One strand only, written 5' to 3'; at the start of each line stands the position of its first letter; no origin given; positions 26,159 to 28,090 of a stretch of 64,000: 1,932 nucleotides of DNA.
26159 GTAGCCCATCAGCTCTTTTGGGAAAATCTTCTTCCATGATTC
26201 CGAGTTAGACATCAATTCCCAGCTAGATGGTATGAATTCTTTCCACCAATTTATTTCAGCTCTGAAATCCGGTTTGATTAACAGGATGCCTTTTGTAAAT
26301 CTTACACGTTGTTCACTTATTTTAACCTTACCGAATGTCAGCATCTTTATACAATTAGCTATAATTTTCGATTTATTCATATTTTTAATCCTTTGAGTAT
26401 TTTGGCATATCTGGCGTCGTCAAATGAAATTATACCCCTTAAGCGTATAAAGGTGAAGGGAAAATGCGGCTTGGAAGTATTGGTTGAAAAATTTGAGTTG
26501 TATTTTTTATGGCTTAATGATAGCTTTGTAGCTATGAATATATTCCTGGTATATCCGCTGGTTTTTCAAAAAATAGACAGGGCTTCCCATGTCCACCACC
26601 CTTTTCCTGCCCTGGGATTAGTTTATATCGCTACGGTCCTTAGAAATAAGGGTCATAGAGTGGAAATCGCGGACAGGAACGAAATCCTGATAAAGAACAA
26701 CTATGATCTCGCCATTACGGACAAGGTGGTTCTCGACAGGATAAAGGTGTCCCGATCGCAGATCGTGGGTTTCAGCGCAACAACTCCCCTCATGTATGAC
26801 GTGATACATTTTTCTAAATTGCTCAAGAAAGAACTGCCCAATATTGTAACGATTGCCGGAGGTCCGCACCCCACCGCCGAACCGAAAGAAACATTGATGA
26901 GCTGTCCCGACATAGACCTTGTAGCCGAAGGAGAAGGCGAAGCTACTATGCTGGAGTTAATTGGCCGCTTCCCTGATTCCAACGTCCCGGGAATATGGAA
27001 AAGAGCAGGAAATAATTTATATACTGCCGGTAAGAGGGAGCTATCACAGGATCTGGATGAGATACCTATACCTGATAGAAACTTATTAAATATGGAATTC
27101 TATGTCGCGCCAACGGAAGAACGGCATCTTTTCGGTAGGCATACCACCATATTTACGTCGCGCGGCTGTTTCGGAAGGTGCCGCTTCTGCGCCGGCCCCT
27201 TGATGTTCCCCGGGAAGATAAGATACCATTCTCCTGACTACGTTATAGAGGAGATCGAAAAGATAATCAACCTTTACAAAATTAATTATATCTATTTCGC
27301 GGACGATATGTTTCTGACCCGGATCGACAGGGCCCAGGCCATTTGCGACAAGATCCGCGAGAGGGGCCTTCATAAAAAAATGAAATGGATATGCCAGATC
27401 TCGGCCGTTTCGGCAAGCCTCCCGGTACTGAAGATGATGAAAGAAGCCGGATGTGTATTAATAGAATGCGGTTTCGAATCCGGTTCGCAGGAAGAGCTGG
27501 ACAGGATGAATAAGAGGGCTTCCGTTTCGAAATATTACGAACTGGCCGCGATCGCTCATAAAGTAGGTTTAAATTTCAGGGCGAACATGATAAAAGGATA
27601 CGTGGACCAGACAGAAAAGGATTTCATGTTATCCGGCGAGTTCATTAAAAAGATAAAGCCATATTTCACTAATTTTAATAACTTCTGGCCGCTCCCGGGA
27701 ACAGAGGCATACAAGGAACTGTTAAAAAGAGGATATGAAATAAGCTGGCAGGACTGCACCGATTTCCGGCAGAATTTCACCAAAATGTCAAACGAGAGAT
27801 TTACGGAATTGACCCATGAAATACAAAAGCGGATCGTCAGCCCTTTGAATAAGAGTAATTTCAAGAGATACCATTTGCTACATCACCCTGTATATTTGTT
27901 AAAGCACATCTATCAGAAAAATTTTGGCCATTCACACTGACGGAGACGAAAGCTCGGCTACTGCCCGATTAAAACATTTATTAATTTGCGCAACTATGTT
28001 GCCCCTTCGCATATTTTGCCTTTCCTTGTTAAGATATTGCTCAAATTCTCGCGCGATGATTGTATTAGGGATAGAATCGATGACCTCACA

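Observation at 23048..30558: Orphan redox/radical-SAM locus: flavodoxin, BNR propeller, Fer4_5 membrane protein, methyltransferase and two class-B radical SAM enzymes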

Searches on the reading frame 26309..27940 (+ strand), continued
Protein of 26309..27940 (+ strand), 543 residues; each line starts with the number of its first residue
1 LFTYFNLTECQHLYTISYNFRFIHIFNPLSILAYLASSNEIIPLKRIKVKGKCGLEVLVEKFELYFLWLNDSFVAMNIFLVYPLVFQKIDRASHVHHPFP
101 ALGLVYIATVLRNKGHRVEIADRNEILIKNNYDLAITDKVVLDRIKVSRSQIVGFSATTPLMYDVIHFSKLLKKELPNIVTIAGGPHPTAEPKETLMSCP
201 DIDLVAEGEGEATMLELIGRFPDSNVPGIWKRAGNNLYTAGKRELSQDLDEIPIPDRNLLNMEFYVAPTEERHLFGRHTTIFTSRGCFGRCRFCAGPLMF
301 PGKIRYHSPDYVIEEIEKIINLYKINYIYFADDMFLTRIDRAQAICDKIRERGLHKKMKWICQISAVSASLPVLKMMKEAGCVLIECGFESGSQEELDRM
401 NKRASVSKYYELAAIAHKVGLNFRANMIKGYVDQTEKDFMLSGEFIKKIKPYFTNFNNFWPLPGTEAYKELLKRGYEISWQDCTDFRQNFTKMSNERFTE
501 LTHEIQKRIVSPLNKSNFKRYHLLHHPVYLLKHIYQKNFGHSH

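Call 58: find_encoding_contigs(protein=P0135, flank=7000, max_places=1)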
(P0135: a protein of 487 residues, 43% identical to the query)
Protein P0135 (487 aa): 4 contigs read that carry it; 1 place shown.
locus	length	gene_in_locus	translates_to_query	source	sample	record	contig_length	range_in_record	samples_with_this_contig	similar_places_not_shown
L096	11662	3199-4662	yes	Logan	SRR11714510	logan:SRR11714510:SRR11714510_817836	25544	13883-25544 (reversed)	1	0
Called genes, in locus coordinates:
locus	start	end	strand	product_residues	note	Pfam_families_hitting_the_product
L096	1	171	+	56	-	?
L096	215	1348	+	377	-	PF01041:DegT_DnrJ_EryC1, PF00266:Aminotran_5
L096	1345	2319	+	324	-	-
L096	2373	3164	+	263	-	PF13489:Methyltransf_23, PF01209:Ubie_methyltran, PF02353:CMAS, PF05175:MTS, PF13649:Methyltransf_25, PF13847:Methyltransf_31, PF08241:Methyltransf_11, PF08242:Methyltransf_12, +2 more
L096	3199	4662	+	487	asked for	PF02310:B12-binding, PF04055:Radical_SAM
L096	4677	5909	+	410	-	PF13439:Glyco_transf_4, PF00534:Glycos_transf_1, PF26337:Gtf3_C (weak)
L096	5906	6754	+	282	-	PF01209:Ubie_methyltran (weak), PF13489:Methyltransf_23, PF08241:Methyltransf_11, PF08242:Methyltransf_12, PF13649:Methyltransf_25, PF13847:Methyltransf_31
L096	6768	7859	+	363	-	PF13439:Glyco_transf_4 (weak), PF00534:Glycos_transf_1, PF13692:Glyco_trans_1_4, PF13524:Glyco_trans_1_2 (weak)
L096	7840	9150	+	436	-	-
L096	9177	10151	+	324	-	PF01261:AP_endonuc_2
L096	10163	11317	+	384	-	PF00465:Fe-ADH, PF13685:Fe-ADH_2, PF25137:ADH_Fe_C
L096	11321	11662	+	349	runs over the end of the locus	PF03102:NeuB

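Call 91: predict_structure(alignment_id=A2)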
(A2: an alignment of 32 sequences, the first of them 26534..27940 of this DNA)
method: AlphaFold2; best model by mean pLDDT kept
length: 468 residues; sequences in the alignment: 32
mean_pLDDT: 92.1   pTM: 0.90
mean pLDDT of the five models: 92.1, 91.9, 91.7, 91.0, 90.4
residues with pLDDT >= 90: 378; 70-90: 73; 50-70: 12; < 50: 5
segments of 3 or more residues with pLDDT < 50: none
pLDDT, mean of each block of 10 residues (from residue 1): 95 53 81 97 96 91 98 97 91 97 97 93 96 94 94 94 93 95 94 87 93 87 85 97 95 90 95 98 94 94 97 96 94 97 97 96 98 96 90 94 79 91 96 96 92 88 65
secondary structure, 60 per line:
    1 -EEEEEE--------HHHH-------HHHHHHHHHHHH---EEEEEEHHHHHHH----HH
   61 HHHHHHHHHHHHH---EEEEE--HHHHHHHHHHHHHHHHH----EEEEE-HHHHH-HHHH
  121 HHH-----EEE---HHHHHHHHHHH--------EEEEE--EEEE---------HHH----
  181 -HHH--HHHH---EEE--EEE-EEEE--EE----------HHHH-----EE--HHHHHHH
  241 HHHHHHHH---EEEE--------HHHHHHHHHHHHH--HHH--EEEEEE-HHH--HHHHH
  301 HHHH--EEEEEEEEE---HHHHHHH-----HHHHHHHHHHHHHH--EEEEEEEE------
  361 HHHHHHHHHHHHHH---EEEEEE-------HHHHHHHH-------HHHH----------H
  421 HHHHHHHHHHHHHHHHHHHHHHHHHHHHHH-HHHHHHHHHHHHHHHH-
elements in order: E2-7 H16-19 H27-38 E42-47 H48-54 H59-73 E77-81 H84-100 E105-109 H111-115 H117-123 E129-131 H135-145 E154-158 E161-164 H187-190 E194-196 E199-201 E203-206 H221-224 H234-248 E252-255 H264-276 E284-289 H296-304 E307-315 H319-325 H331-344 E347-354 H361-374 E378-383 H391-398 H406-409 H420-450 H452-467

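Call 93: fold_search(model_id=the predicted structure, library=pdb)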
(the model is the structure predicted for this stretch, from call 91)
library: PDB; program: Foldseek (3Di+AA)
matches with E <= 10: 1859; with E <= 0.001: 139
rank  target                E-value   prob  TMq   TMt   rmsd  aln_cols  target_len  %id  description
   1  6fd2_B                3.1e-23  1.00  0.72  0.74   6.5       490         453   20  Radical SAM 1,2-diol dehydratase AprD4 in complex with its substrate paromamine (released 2018-01-17)
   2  6fd2_A                1.5e-22  1.00  0.73  0.75   5.7       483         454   20  Radical SAM 1,2-diol dehydratase AprD4 in complex with its substrate paromamine (released 2018-01-17)
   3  6wte_A                3.7e-22  1.00  0.68  0.57   5.7       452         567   16  Structure of radical S-adenosylmethionine methyltransferase, TsrM, from Kitasatospora setae with cobalamin and [4Fe-4S (released 2020-12-23)
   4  9ccb                  4.5e-22  1.00  0.63  0.70   9.2       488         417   19  X-ray crystal structure of methyl-coenzyme M reductase glutamine methylase (MgmA) from Methanothermobacter marburgensis  (released 2025-01-01)
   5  6wte_B                7.6e-22  1.00  0.70  0.63   3.7       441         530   16  Structure of radical S-adenosylmethionine methyltransferase, TsrM, from Kitasatospora setae with cobalamin and [4Fe-4S (released 2020-12-23)
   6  6wtf_A                1.5e-21  1.00  0.71  0.61   3.1       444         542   17  Structure of radical S-adenosylmethionine methyltransferase, TsrM, from Kitasatospora setae with tryptophan substrate  (released 2020-12-23)
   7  5ul4                  2.6e-21  1.00  0.66  0.44  12.8       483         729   18  Structure of Cobalamin-dependent S-adenosylmethionine radical enzyme OxsB with aqua-cobalamin and S-adenosylmethionine b (released 2017-04-19)
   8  5ul3                  3.8e-21  1.00  0.66  0.43  12.8       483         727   18  Structure of Cobalamin-dependent S-adenosylmethionine radical enzyme OxsB with aqua-cobalamin bound (released 2017-04-19)
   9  6wtf_B                7.2e-21  1.00  0.68  0.59   4.9       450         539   17  Structure of radical S-adenosylmethionine methyltransferase, TsrM, from Kitasatospora setae with tryptophan substrate  (released 2020-12-23)
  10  5ul2                  5.1e-20  1.00  0.64  0.42  12.9       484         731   18  Structure of Apo, SeMet-labeled Cobalamin-dependent S-adenosylmethionine radical enzyme OxsB (released 2017-04-19)
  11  9n1d                  5.8e-19  1.00  0.65  0.49   4.2       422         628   18  Crystal structure of CysS from Corallococcus sp. CA054B with 5'-deoxyadenosine and methionine bound (released 2026-01-28)
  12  7kdy_A                1.8e-18  1.00  0.66  0.48   3.7       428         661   17  Crystal structure of Streptomyces tokunonesis TokK with hydroxycobalamin, 5'-deoxyadenosine, methionine, and (2R)-pant (released 2022-01-12)
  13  7kdx_A                2.0e-18  1.00  0.64  0.47   4.0       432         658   17  Crystal structure of Streptomyces tokunonesis TokK with hydroxycobalamin, 5'-deoxyadenosine, and methionine (released 2022-01-12)
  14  9n1b                  5.8e-18  1.00  0.64  0.49   4.1       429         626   18  Crystal structure of CysS from Corallococcus sp. CA054B with 5'-deoxyadenosine, methionine, and pantetheinylated 3-metho (released 2026-01-28)
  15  7kdx_B                7.9e-18  1.00  0.65  0.47   3.9       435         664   17  Crystal structure of Streptomyces tokunonesis TokK with hydroxycobalamin, 5'-deoxyadenosine, and methionine (released 2022-01-12)
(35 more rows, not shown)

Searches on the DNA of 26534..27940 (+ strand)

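Call 99: search_rna_families(sources=[L082, L084, L086], threshold=gathering)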
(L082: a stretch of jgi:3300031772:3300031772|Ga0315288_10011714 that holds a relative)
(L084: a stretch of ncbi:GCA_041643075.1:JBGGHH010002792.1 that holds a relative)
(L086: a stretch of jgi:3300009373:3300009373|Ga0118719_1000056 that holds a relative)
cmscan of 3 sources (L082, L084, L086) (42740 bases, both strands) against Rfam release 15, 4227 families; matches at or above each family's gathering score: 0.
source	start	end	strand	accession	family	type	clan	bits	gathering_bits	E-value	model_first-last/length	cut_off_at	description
